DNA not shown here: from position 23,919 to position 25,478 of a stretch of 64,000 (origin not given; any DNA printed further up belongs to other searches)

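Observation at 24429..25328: N-terminal module of the giant activators looks like a STAND (AAA_16-type) NTPase with a dead P-loop, fused to a sigma54 AAA+ output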

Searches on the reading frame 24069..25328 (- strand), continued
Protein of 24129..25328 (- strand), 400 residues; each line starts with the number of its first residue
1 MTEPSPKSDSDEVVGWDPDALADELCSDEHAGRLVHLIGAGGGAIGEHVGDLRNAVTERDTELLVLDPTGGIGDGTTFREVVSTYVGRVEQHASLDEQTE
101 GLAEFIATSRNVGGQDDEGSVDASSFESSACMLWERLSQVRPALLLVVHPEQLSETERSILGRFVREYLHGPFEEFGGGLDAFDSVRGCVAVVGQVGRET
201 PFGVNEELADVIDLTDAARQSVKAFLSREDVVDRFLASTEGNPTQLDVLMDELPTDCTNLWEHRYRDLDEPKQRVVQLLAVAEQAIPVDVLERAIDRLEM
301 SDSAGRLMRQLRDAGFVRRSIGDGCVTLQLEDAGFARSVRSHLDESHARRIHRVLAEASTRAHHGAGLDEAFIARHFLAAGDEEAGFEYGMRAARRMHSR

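Call 42: find_encoding_contigs(protein=P0017, flank=8000, max_places=3)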
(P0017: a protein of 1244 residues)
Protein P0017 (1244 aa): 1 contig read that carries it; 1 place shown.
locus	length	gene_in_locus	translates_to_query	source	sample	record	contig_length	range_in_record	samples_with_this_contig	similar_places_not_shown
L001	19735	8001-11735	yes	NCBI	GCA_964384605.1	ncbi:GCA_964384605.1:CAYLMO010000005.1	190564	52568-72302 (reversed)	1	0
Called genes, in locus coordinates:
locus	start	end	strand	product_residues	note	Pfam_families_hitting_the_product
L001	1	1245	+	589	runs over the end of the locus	-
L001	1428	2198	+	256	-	PF00481:PP2C (faint), PF13672:PP2C_2, PF07228:SpoIIE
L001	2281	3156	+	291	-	PF02481:DNA_processg_A, PF18306:LDcluster4 (weak)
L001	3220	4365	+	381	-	PF00266:Aminotran_5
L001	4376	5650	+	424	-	PF00709:Adenylsucc_synt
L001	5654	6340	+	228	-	-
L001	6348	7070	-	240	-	PF00160:Pro_isomerase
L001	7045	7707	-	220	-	-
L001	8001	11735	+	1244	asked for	PF13424:TPR_12 (weak), PF00158:Sigma54_activat, PF14532:Sigma54_activ_2, PF00004:AAA (weak), PF07724:AAA_2, PF07728:AAA_5 (weak), PF25601:AAA_lid_14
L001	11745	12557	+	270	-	-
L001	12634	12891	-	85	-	-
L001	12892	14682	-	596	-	PF01368:DHH, PF02272:DHHA1, PF17768:RecJ_OB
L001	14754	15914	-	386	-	PF02355:SecD_SecF_C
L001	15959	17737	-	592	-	PF21760:SecD_1st, PF22599:SecDF_P1_head, PF03176:MMPL (weak), PF02355:SecD_SecF_C, PF00873:ACR_tran (weak)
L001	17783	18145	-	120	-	PF02699:YajC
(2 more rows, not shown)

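Call 46: find_related_loci(query=A4, collection=genome_contigs, flank=6000)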
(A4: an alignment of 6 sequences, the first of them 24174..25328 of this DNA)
Query A4 (385 aa) in genome_contigs; peptide patterns used: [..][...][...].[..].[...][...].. (x = any residue, [..] = any of these).
7 stretches matched a pattern; 1 encode a relative of the query (tblastn E <= 1e-3); 1 distinct loci.
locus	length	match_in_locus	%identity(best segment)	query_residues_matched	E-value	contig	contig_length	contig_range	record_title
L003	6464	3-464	46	228-383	6e-37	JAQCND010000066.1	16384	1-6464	MAG: Bradymonadaceae bacterium isolate LUM.15 k149_438600, whole genome shotgun sequence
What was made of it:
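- Tried and rejected: A 6-sequence alignment found one locus, from a Bradymonadaceae MAG (call 46).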

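Call 64: predict_structure(alignment_id=A6)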
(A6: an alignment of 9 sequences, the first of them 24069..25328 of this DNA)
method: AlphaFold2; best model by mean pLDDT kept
length: 420 residues; sequences in the alignment: 9
mean_pLDDT: 76.4   pTM: 0.50
mean pLDDT of the five models: 76.4, 72.3, 72.0, 71.5, 70.1
residues with pLDDT >= 90: 80; 70-90: 219; 50-70: 77; < 50: 44
segments of 3 or more residues with pLDDT < 50: 1-14, 112-121, 172-186, 252-255
pLDDT, mean of each block of 10 residues (from residue 1): 30 62 84 79 77 89 89 85 91 88 83 41 74 87 88 84 78 38 54 66 61 70 61 61 56 58 85 92 90 86 83 86 81 86 91 93 69 92 91 87 85 77
secondary structure, 60 per line:
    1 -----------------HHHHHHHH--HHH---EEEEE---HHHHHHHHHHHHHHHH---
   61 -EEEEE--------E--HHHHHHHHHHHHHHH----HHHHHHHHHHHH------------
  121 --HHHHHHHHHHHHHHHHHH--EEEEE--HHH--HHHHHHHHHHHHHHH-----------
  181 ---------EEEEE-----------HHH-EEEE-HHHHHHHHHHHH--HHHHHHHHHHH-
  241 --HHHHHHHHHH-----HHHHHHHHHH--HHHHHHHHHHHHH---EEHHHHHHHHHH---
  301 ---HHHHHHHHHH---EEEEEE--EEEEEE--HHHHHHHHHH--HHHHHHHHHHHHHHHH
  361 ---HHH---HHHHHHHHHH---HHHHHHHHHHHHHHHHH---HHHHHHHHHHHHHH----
elements in order: H18-25 E34-38 H42-57 E62-66 H78-92 H97-108 H123-140 E143-147 H155-169 E190-194 E210-213 H215-226 H229-239 H243-252 H258-267 H270-282 H288-297 H304-313 E317-322 E325-330 H333-342 H345-360 H370-379 H383-399 H403-416

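Call 69: fold_search(model_id=the predicted structure, library=pdb)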
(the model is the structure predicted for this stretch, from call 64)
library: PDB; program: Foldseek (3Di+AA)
matches with E <= 10: 1043; with E <= 0.001: 16
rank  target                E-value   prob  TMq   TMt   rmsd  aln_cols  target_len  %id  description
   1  6mfv_A                1.5e-05  1.00  0.28  0.20  23.3       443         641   11  Crystal structure of the Signal Transduction ATPase with Numerous Domains (STAND) protein with a tetratricopeptide rep (released 2019-02-20)
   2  5juy_A                2.6e-05  1.00  0.24  0.10  17.2       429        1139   10  Active human apoptosome with procaspase-9 (released 2016-10-19)
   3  5juy_B                3.6e-05  1.00  0.24  0.10  17.2       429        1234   10  Active human apoptosome with procaspase-9 (released 2016-10-19)
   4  3sfz                  5.3e-05  1.00  0.27  0.12  23.7       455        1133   10  Crystal structure of full-length murine Apaf-1 (released 2011-08-24)
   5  3shf                  7.1e-05  1.00  0.28  0.12  23.2       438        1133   11  Crystal structure of the R265S mutant of full-length murine Apaf-1 (released 2011-08-24)
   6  8jol_B                7.1e-05  1.00  0.26  0.23  17.6       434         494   12  cryo-EM structure of the CED-4/CED-3 holoenzyme (released 2023-06-28)
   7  4m9s_B                1.0e-04  1.00  0.25  0.22  16.7       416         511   14  crystal structure of CED-4 bound CED-3 fragment (released 2013-10-23)
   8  2qen                  1.8e-04  1.00  0.29  0.33  13.0       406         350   12  The walker-type atpase paby2304 of pyrococcus abyssi (released 2008-07-01)
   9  1z6t_A                2.0e-04  1.00  0.28  0.21  22.9       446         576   11  Structure of the apoptotic protease-activating factor 1 bound to ADP (released 2005-04-19)
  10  4v4l_A                2.1e-04  1.00  0.26  0.11  15.9       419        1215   12  Structure of the Drosophila apoptosome (released 2014-07-09)
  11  4m9s_A                2.7e-04  1.00  0.26  0.22  16.4       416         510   14  crystal structure of CED-4 bound CED-3 fragment (released 2013-10-23)
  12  8y6p                  3.1e-04  1.00  0.28  0.12  21.6       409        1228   10  Structure of the auto-inhibited Dark monomer (released 2024-04-10)
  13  7cte_B                3.5e-04  1.00  0.24  0.32  20.8       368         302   12  Human Origin Recognition Complex, ORC2-5 (released 2021-01-06)
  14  3j2t_A                3.5e-04  1.00  0.24  0.11  18.0       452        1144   11  An improved model of the human apoptosome (released 2013-04-10)
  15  1z6t_B                3.8e-04  1.00  0.27  0.21  23.4       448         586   11  Structure of the apoptotic protease-activating factor 1 bound to ADP (released 2005-04-19)
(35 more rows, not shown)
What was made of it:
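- Closest known: PH0952 of Pyrococcus horikoshii. Same: It is the best structural match of the improved model (call 69, E 1.5e-5, probability 1.0).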

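Call 75: search_protein_families(library=ncbifam, proteins=[P0064, P0045, P0032], max_evalue=0.00001)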
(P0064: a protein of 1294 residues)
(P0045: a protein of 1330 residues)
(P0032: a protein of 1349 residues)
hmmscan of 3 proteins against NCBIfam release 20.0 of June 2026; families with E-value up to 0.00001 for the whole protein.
P0064 (1294 aa): 28 families (the best 25 are shown)
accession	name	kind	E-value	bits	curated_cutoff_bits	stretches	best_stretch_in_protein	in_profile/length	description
TIGR01817.1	nifA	equivalog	7.4e-112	374.8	528.85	1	908-1160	185-438/534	nif-specific transcriptional activator NifA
TIGR01818.1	ntrC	equivalog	3.1e-97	326.3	558.6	1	910-1161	125-378/463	nitrogen regulation protein NR(I)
TIGR02915.1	PEP_resp_reg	equivalog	3.5e-92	309.6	502.6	1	919-1160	139-382/445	PEP-CTERM-box response regulator transcription factor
NF038308.1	RNA_repair_RtcR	equivalog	7.5e-90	302.2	650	1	901-1162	162-434/530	RNA repair transcriptional activator RtcR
NF003451.0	PRK05022.1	equivalog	2.1e-88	297.3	476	1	915-1277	186-504/512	nitric oxide reductase transcriptional regulator NorR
NF008469.0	PRK11361.1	equivalog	1.7e-86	290.8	714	1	912-1159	138-385/461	acetoacetate metabolism transcriptional regulator AtoC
NF041552.1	TF_PrdR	equivalog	1e-84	284.9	795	1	914-1159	262-509/577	sigma-54 dependent transcriptional regulator PrdR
NF007689.0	PRK10365.1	equivalog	8.2e-84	281.9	760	1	921-1160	141-382/441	sigma-54-dependent response regulator transcription factor ZraR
TIGR02974.1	phageshock_pspF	equivalog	3.1e-80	269.9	443.55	1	921-1270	1-325/336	phage shock protein operon transcriptional activator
NF050807.1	TransRegFlbDCaul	equivalog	8.8e-80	268.8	750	1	921-1160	120-361/454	sigma-54-dependent transcriptional regulator FlbD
NF008176.1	PRK10923.1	equivalog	2.4e-77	260.5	620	1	919-1160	138-381/469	nitrogen regulation protein NR(I)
NF041906.1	V4R_TF_MobR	exception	2.1e-76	257.6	999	1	922-1160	235-476/544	phenol degradation transcriptional regulator MobR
NF011958.0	PRK15429.1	equivalog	7.1e-76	256.2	830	1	918-1158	378-620/692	formate hydrogenlyase transcriptional activator FlhA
TIGR02329.1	propionate_PrpR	equivalog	7e-75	252.6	499.2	1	875-1150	176-450/526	propionate catabolism operon regulatory protein PrpR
NF011695.0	PRK15115.1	equivalog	7.8e-75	252.3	763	1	912-1155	131-373/445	two-component system response regulator GlrR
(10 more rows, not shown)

P0045 (1330 aa): 27 families (the best 25 are shown)
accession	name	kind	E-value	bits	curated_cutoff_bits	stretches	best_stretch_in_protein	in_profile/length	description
TIGR01817.1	nifA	equivalog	1.3e-110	370.7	528.85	1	922-1166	194-438/534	nif-specific transcriptional activator NifA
TIGR01818.1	ntrC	equivalog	4.3e-101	339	558.6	1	909-1166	119-377/463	nitrogen regulation protein NR(I)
NF008469.0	PRK11361.1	equivalog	1.5e-91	307.4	714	1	923-1163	142-383/461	acetoacetate metabolism transcriptional regulator AtoC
TIGR02915.1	PEP_resp_reg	equivalog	4.3e-90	302.7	502.6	1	922-1166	137-382/445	PEP-CTERM-box response regulator transcription factor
NF038308.1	RNA_repair_RtcR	equivalog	3e-89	300.3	650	1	916-1173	172-439/530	RNA repair transcriptional activator RtcR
NF003451.0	PRK05022.1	equivalog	5e-87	292.7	476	1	922-1159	188-426/512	nitric oxide reductase transcriptional regulator NorR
NF041552.1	TF_PrdR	equivalog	1.6e-85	287.6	795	1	921-1164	264-508/577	sigma-54 dependent transcriptional regulator PrdR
NF007689.0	PRK10365.1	equivalog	3.4e-83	279.9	760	1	925-1159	140-375/441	sigma-54-dependent response regulator transcription factor ZraR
NF050807.1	TransRegFlbDCaul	equivalog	1.6e-81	274.5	750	1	924-1172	118-367/454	sigma-54-dependent transcriptional regulator FlbD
TIGR02974.1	phageshock_pspF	equivalog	1.6e-81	274.2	443.55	1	926-1307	1-326/336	phage shock protein operon transcriptional activator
NF008176.1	PRK10923.1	equivalog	3.3e-80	269.9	620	1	921-1158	135-373/469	nitrogen regulation protein NR(I)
NF011958.0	PRK15429.1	equivalog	8.5e-76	256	830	1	923-1163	378-619/692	formate hydrogenlyase transcriptional activator FlhA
TIGR02329.1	propionate_PrpR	equivalog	2.2e-75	254.3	499.2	1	921-1158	209-452/526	propionate catabolism operon regulatory protein PrpR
NF011695.0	PRK15115.1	equivalog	9.2e-74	248.8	763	1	923-1164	134-376/445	two-component system response regulator GlrR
NF041946.1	LuxO_transreg_Vib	equivalog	1.4e-72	244.9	800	1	918-1160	127-370/463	quorum-sensing sigma-54 dependent transcriptional regulator LuxO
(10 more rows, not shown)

P0032 (1349 aa): 27 families (the best 25 are shown)
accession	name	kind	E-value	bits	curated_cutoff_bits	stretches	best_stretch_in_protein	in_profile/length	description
TIGR01817.1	nifA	equivalog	2.1e-105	353.5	528.85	1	913-1157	193-440/534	nif-specific transcriptional activator NifA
TIGR01818.1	ntrC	equivalog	1.5e-89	300.9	558.6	1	913-1273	131-452/463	nitrogen regulation protein NR(I)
NF008469.0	PRK11361.1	equivalog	1.1e-87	294.6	714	1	917-1141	144-372/461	acetoacetate metabolism transcriptional regulator AtoC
TIGR02915.1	PEP_resp_reg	equivalog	3.6e-87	293.1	502.6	1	913-1156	136-383/445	PEP-CTERM-box response regulator transcription factor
NF041552.1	TF_PrdR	equivalog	3.1e-85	286.7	795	1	917-1155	268-510/577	sigma-54 dependent transcriptional regulator PrdR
NF003451.0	PRK05022.1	equivalog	5.1e-85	286.1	476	1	914-1279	188-503/512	nitric oxide reductase transcriptional regulator NorR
TIGR02974.1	phageshock_pspF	equivalog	8.8e-85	284.9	443.55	1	919-1276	2-328/336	phage shock protein operon transcriptional activator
NF038308.1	RNA_repair_RtcR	equivalog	6.6e-84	282.6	650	1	920-1210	184-492/530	RNA repair transcriptional activator RtcR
NF050807.1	TransRegFlbDCaul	equivalog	8.4e-80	268.8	750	1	896-1157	100-363/454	sigma-54-dependent transcriptional regulator FlbD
NF007689.0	PRK10365.1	equivalog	1.9e-78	264.2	760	1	912-1145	135-372/441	sigma-54-dependent response regulator transcription factor ZraR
NF011695.0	PRK15115.1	equivalog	4.1e-77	259.8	763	1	906-1156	125-379/445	two-component system response regulator GlrR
TIGR02329.1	propionate_PrpR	equivalog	2.1e-75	254.4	499.2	1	883-1159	179-467/526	propionate catabolism operon regulatory protein PrpR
NF041946.1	LuxO_transreg_Vib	equivalog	2.6e-73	247.4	800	1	913-1154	130-375/463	quorum-sensing sigma-54 dependent transcriptional regulator LuxO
NF008622.0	PRK11608.1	equivalog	7.9e-73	245.3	529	1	916-1138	6-233/329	phage shock protein operon transcriptional activator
NF011953.0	PRK15424.1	equivalog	4.2e-71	240.2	703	1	887-1157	190-480/538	propionate catabolism operon regulatory protein PrpR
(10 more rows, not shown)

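Call 78: find_related_loci(query=A4, collection=metagenome_contigs, flank=6000)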
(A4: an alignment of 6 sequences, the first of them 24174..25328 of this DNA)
Query A4 (385 aa) in metagenome_contigs; peptide patterns used: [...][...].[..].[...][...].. (x = any residue, [..] = any of these).
131 stretches matched a pattern, but none encodes a relative of the query by tblastn (E <= 1e-3).
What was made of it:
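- Tried and rejected: The metagenome_contigs scan found nothing (call 78).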
